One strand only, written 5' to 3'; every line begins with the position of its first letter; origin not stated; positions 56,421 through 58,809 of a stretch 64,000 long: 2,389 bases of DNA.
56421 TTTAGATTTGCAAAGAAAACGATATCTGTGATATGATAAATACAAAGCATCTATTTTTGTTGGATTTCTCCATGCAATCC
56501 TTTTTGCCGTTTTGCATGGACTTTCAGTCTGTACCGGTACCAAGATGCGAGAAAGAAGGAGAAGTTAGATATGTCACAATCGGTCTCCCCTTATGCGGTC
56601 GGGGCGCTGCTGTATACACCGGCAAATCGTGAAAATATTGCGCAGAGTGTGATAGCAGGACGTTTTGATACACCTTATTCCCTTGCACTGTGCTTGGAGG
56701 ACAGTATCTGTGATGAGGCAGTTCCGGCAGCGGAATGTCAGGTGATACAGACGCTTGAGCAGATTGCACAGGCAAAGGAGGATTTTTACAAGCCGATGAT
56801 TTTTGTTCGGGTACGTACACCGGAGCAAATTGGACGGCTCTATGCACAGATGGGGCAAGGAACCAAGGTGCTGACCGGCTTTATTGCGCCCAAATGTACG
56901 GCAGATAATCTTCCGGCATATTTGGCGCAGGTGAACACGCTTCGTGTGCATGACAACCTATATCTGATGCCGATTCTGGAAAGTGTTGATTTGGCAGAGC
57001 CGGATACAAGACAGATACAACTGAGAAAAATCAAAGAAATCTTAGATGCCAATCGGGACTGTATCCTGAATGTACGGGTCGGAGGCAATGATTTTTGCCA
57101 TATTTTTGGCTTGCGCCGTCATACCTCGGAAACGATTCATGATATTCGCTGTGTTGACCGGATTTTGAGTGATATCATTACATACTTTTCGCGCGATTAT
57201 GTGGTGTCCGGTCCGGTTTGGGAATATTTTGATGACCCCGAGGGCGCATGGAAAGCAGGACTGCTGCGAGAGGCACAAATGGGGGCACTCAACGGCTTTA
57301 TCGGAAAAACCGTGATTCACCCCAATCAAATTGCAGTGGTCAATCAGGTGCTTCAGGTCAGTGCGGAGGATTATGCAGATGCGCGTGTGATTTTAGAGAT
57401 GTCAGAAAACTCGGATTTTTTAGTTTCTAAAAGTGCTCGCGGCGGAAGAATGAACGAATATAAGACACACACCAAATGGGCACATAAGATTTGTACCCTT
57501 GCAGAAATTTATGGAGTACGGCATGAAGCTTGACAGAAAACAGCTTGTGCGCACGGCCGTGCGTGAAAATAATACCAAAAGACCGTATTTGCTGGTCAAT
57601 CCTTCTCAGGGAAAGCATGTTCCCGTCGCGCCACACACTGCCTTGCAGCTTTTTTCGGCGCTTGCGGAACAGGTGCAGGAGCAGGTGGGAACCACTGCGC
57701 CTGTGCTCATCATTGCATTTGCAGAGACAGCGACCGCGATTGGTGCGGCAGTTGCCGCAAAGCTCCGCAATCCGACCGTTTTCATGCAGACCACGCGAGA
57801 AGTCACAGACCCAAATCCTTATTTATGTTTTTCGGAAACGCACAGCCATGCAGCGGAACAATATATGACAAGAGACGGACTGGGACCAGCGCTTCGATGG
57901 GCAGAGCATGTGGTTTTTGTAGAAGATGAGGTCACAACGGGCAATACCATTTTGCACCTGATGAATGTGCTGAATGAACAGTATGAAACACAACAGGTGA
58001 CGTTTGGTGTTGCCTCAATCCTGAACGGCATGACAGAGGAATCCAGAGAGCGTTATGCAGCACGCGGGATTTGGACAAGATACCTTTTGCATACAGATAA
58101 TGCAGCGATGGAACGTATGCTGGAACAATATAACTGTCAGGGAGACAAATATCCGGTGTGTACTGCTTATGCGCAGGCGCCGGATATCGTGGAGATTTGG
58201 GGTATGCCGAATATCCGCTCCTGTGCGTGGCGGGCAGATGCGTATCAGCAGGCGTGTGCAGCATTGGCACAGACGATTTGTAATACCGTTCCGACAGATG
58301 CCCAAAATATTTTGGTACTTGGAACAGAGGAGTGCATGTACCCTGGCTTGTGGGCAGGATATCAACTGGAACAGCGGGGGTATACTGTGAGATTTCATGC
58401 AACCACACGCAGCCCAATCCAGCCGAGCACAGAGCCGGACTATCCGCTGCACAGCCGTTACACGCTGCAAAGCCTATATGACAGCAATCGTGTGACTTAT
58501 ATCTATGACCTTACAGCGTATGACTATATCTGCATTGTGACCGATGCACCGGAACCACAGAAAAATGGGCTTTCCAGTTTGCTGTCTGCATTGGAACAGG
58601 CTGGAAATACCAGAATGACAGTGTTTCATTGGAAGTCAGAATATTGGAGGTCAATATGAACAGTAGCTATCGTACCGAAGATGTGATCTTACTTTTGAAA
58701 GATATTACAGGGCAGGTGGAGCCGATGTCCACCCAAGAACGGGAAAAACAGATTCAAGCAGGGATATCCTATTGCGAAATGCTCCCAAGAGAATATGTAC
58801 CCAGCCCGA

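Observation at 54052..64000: Ter-associated 'biosynthetic' island: CitE-like lyase, PRTase, StiP, YceG-like, TelA and TerD, divergent from a YceG-N::protease plus AIM24 operon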

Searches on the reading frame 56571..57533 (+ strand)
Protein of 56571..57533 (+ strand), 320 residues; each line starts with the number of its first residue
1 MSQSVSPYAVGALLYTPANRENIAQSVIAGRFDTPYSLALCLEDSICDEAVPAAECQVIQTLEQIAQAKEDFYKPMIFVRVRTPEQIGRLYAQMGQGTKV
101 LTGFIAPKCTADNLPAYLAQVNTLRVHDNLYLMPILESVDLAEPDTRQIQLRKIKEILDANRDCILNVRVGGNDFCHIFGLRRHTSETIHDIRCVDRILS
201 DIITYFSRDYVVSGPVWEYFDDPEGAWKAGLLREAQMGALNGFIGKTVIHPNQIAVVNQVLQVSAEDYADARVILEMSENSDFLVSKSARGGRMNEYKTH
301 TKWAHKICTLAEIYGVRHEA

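Call 7: search_protein_families(library=pfam, proteins=[window:56571-57533:+], max_evalue=0.01)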
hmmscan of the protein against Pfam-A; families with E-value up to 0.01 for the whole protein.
window:56571-57533:+ (320 aa): 1 family
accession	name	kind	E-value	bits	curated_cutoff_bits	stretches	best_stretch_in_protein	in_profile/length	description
PF15617.12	C-C_Bond_Lyase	-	5e-100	335.2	28.4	1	5-316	2-320/320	C-C_Bond_Lyase of the TIM-Barrel fold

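Call 8: search_protein_families(library=ncbifam, proteins=[window:56571-57533:+], max_evalue=0.01)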
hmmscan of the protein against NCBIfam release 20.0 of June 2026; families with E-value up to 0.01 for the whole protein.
window:56571-57533:+ (320 aa): 2 families
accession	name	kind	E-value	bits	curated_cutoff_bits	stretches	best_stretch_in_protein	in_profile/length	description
NF038242.1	RipC_Ccl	equivalog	1.2e-09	38.1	375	1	228-279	191-242/268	itaconate degradation C-C-lyase RipC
TIGR01588.1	citE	equivalog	0.00026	20.1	443.4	1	229-280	201-252/288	citrate (pro-3S)-lyase subunit beta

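Call 15: search_protein_families(library=padloc, proteins=[window:56571-57533:+], max_evalue=0.01)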
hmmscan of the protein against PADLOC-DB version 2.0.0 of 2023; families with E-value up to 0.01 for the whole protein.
window:56571-57533:+ (320 aa): 0 families

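Call 71: search_solved_structures(query=window:56571-57533:+, max_evalue=1, show_alignments=1)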
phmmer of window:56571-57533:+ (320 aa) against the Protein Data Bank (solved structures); distinct sequences matched with E-value up to 1: 10.
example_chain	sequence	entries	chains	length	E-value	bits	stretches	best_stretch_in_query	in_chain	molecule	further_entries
5vxc_A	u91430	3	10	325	2.2e-07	33.6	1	217-271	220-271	Citrate lyase subunit beta-like protein, mitochondrial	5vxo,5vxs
5ugr_A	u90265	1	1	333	0.00071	22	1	212-281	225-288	Malyl-CoA lyase/beta-methylmalyl-CoA lyase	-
4l9y_A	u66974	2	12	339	0.0013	21.2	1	212-277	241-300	Malyl-CoA lyase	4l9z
1sgj_A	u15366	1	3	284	0.044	16.2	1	233-277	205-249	citrate lyase, beta subunit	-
6aq4_A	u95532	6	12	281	0.28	13.5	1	230-280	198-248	Citrate lyase subunit beta-like protein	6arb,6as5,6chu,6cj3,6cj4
1u5h_A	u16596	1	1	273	0.29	13.5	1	230-280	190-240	citE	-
1z6k_A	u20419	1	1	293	0.31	13.4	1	230-280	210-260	Citrate Lyase beta subunit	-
1u5v_A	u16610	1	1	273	0.33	13.3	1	230-280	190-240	citE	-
3qll_A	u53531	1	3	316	0.52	12.6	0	229-279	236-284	Citrate lyase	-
5b7x_A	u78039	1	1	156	0.56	12.5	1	135-166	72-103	Calmodulin, putative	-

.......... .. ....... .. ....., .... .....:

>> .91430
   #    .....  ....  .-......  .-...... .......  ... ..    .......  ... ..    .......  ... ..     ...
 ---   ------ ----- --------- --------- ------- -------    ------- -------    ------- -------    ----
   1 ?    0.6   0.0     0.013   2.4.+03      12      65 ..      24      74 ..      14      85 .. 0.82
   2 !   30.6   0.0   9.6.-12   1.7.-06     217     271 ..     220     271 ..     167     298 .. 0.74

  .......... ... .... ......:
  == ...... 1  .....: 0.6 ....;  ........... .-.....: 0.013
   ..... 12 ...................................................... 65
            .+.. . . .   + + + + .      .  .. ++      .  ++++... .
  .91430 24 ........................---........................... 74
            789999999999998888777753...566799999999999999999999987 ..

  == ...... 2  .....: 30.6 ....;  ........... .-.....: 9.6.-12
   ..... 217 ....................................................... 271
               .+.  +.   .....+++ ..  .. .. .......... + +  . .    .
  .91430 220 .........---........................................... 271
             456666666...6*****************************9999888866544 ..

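Call 94: search_dna_similar(query=window:56571-57533:+, collection=plasmids, mode=protein, max_rows=12, rows=spread)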
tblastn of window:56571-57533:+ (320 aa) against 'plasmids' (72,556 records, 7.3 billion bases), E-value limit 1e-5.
Records with a match: 2521; places in all: 2527; records where one place covers at least 80% of the query: 2515.
Best place of each record, by identity: <60% 2521.
By first word of the organism name: Klebsiella 1051; Escherichia 441; Enterobacter 364; Salmonella 350; Pseudomonas 130; Citrobacter 65; Raoultella 33; Leclercia 19; Serratia 9; Pantoea 7; and 34 more.
By predicted mobility (MOB-suite, as given by PLSDB): conjugative 1644; non-mobilizable 838; mobilizable 39.
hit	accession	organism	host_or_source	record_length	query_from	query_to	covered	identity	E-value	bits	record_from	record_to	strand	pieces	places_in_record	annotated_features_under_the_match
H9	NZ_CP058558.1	Alkaliphilus sp. B6464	-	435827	3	316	98%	36.0%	5e-63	223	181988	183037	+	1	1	HpcH/HpaI aldolase/citrate lyase family protein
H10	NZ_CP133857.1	Enterobacter hormaechei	Homo sapiens,pure culture,urine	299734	1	319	100%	32.0%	2e-38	152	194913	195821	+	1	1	HpcH/HpaI aldolase/citrate lyase family protein | cysteine protease StiP family protein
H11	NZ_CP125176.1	Klebsiella pneumoniae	-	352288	1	316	99%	32.1%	2e-40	157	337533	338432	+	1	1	HpcH/HpaI aldolase/citrate lyase family protein | cysteine protease StiP family protein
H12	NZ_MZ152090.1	Escherichia coli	-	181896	1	319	100%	31.7%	6e-38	150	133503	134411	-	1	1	HpcH/HpaI aldolase/citrate lyase family protein | cysteine protease StiP family protein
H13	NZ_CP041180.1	Salmonella enterica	chicken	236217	1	319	100%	31.7%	6e-38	150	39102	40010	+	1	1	HpcH/HpaI aldolase/citrate lyase family protein | cysteine protease StiP family protein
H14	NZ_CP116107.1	Escherichia coli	whole organism,ICU patient rectal swab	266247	1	319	100%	31.7%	6e-38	150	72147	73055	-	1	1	HpcH/HpaI aldolase/citrate lyase family protein | cysteine protease StiP domain-containing protein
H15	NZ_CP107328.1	Klebsiella pneumoniae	Homo sapiens,sputum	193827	1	316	99%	32.0%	2e-40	157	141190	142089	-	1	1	HpcH/HpaI aldolase/citrate lyase family protein | cysteine protease StiP family protein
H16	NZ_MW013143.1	Klebsiella pneumoniae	-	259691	1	316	99%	32.0%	2e-40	157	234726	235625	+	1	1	HpcH/HpaI aldolase/citrate lyase family protein | cysteine protease StiP family protein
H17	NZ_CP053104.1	Enterobacter hormaechei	Homo sapiens,Pure culture one microbial ...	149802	1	319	100%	31.4%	2e-37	149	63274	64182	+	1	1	HpcH/HpaI aldolase/citrate lyase family protein | cysteine protease StiP family protein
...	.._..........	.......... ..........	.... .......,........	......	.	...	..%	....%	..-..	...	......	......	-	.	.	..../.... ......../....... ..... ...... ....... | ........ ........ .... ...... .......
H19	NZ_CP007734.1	Klebsiella pneumoniae subsp. pneumoniae KPNIH27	groin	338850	1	316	99%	31.7%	6e-39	153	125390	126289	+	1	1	HpcH/HpaI aldolase/citrate lyase family protein | cysteine protease StiP family protein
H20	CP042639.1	Escherichia coli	Sus scrofa domesticus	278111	163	319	44%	36.4%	5e-9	86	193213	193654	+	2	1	none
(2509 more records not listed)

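Call 95: get_annotated_region(hit=H9, flank=11000)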
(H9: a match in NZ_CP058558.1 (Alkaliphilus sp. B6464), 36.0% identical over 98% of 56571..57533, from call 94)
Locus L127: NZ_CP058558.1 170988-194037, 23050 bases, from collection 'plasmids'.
description: Alkaliphilus sp. B6464 plasmid pB6464, complete sequence
organism: Alkaliphilus sp. B6464 (NCBI taxid 2731219)
taxonomy: Bacteria; Bacillota; Clostridia; Peptostreptococcales; Natronincolaceae; Alkaliphilus; Alkaliphilus sp. B6464
host: -; source: -; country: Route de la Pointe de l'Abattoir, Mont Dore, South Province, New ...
typing (MOB-suite, as given by PLSDB): non-mobilizable
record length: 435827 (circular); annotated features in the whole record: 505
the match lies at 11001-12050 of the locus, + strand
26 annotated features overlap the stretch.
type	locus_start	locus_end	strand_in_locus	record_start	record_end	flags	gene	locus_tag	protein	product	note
CDS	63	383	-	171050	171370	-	-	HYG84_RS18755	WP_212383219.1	hypothetical protein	-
CDS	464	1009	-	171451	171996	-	-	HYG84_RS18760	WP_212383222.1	hypothetical protein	-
CDS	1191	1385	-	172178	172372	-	-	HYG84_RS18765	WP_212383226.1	hypothetical protein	-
CDS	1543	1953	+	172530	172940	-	-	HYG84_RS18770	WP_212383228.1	hypothetical protein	-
CDS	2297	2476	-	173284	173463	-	-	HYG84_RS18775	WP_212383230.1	hypothetical protein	-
CDS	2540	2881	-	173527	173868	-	-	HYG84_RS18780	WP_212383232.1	hypothetical protein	-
CDS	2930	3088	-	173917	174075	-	-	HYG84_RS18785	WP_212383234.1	hypothetical protein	-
CDS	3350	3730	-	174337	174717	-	-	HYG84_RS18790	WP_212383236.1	hypothetical protein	-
CDS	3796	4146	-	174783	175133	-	-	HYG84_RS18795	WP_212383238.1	hypothetical protein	-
CDS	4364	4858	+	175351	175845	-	-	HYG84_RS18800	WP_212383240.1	hypothetical protein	-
CDS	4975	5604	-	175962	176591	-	-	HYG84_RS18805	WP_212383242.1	thymidine kinase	-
CDS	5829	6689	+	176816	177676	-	-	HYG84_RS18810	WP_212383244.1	RDD family protein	-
CDS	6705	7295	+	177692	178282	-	-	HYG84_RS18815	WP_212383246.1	membrane lipoprotein lipid attachment site-containing protein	-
CDS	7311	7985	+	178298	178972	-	-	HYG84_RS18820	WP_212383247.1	hypothetical protein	-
CDS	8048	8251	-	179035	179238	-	-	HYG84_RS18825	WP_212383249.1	hypothetical protein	-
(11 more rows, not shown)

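Call 96: get_annotated_region(hit=H11, flank=11000)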
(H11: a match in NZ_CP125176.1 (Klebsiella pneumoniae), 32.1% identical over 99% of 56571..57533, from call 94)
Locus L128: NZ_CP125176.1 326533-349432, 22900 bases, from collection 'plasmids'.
description: Klebsiella pneumoniae strain 160 plasmid unnamed1, complete sequence
organism: Klebsiella pneumoniae (NCBI taxid 573)
taxonomy: Bacteria; Pseudomonadota; Gammaproteobacteria; Enterobacterales; Enterobacteriaceae; Klebsiella; Klebsiella pneumoniae
host: -; source: -; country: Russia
typing (MOB-suite, as given by PLSDB): conjugative; replicon IncHI1B,IncR; relaxase MOBH; mating-pair formation MPF_F
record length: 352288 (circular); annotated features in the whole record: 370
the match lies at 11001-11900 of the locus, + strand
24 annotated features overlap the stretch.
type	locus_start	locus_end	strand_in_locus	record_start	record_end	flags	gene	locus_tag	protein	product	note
CDS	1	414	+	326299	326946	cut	-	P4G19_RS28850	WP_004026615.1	HAD family hydrolase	GO:0016311 - dephosphorylation [Evidence IEA]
CDS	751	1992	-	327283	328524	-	-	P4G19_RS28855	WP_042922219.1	VWA domain-containing protein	-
predicted_resistance_gene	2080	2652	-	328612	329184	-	terE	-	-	tellurium resistance cAMP binding protein TerE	predicted by amrfinderplus; class TELLURIUM; identity 99.48%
predicted_resistance_gene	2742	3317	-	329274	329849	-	terD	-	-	tellurium resistance membrane protein TerD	predicted by amrfinderplus; class TELLURIUM; identity 98.96%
predicted_resistance_gene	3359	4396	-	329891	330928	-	terC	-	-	tellurium resistance membrane protein TerC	predicted by amrfinderplus; class TELLURIUM; identity 99.13%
predicted_resistance_gene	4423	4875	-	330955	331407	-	terB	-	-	tellurium resistance membrane protein TerB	predicted by amrfinderplus; class TELLURIUM; identity 99.34%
CDS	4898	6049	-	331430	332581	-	terA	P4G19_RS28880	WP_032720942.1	tellurium resistance system protein TerA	-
CDS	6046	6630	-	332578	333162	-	-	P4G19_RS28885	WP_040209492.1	TerD family protein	-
CDS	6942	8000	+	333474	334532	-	-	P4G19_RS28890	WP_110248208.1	ATP-grasp domain-containing protein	-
CDS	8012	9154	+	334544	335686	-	-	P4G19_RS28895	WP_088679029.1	phosphoribosyltransferase domain-containing protein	-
CDS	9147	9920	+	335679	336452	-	-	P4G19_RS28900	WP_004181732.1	hypothetical protein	-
CDS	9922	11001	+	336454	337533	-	-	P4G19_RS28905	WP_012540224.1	cysteine protease StiP family protein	-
CDS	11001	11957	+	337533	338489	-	-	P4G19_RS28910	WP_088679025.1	HpcH/HpaI aldolase/citrate lyase family protein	-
CDS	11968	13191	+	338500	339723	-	-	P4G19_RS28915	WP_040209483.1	DUF4236 domain-containing protein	-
CDS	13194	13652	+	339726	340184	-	-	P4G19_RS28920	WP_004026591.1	ribbon-helix-helix protein, CopG family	GO:0006355 - regulation of DNA-templated transcription [Evidence IEA]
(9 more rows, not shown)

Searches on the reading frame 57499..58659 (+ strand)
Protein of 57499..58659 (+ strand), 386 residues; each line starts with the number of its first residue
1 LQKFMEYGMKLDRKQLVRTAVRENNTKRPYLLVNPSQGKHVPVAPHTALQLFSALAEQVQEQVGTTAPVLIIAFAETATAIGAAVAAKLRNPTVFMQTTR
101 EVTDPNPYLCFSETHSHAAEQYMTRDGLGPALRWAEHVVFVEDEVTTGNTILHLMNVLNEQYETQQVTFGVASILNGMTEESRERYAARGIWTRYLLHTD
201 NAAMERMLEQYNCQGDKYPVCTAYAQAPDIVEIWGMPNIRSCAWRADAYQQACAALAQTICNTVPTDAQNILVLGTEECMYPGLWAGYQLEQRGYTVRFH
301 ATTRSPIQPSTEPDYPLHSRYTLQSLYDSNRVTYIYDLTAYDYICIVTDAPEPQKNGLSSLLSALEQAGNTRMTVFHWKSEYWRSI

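Call 7: search_protein_families(library=pfam, proteins=[window:57499-58659:+], max_evalue=0.01)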
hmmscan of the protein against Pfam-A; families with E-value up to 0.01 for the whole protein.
window:57499-58659:+ (386 aa): 3 families
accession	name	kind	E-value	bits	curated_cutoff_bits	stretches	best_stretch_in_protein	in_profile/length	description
PF15609.12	PRTase_2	-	3.1e-42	144.7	28.8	1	16-187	1-169/188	Phosphoribosyl transferase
PF12500.13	TRSP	-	4.5e-21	75.5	25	1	248-364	14-127/128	TRSP domain C terminus to PRTase_2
PF00156.33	Pribosyltran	-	6.9e-05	22.7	26.3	1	50-184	13-133/158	Phosphoribosyl transferase domain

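Call 8: search_protein_families(library=ncbifam, proteins=[window:57499-58659:+], max_evalue=0.01)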
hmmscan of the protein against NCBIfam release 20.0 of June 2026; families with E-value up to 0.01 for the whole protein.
window:57499-58659:+ (386 aa): 1 family
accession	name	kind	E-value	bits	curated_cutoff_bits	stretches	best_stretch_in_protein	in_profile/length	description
TIGR01744.1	XPRTase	equivalog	0.0088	15.7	164.45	0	51-192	34-171/191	xanthine phosphoribosyltransferase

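Call 15: search_protein_families(library=padloc, proteins=[window:57523-58659:+], max_evalue=0.01)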
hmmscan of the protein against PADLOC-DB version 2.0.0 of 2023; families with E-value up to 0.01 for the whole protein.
window:57523-58659:+ (378 aa): 0 families
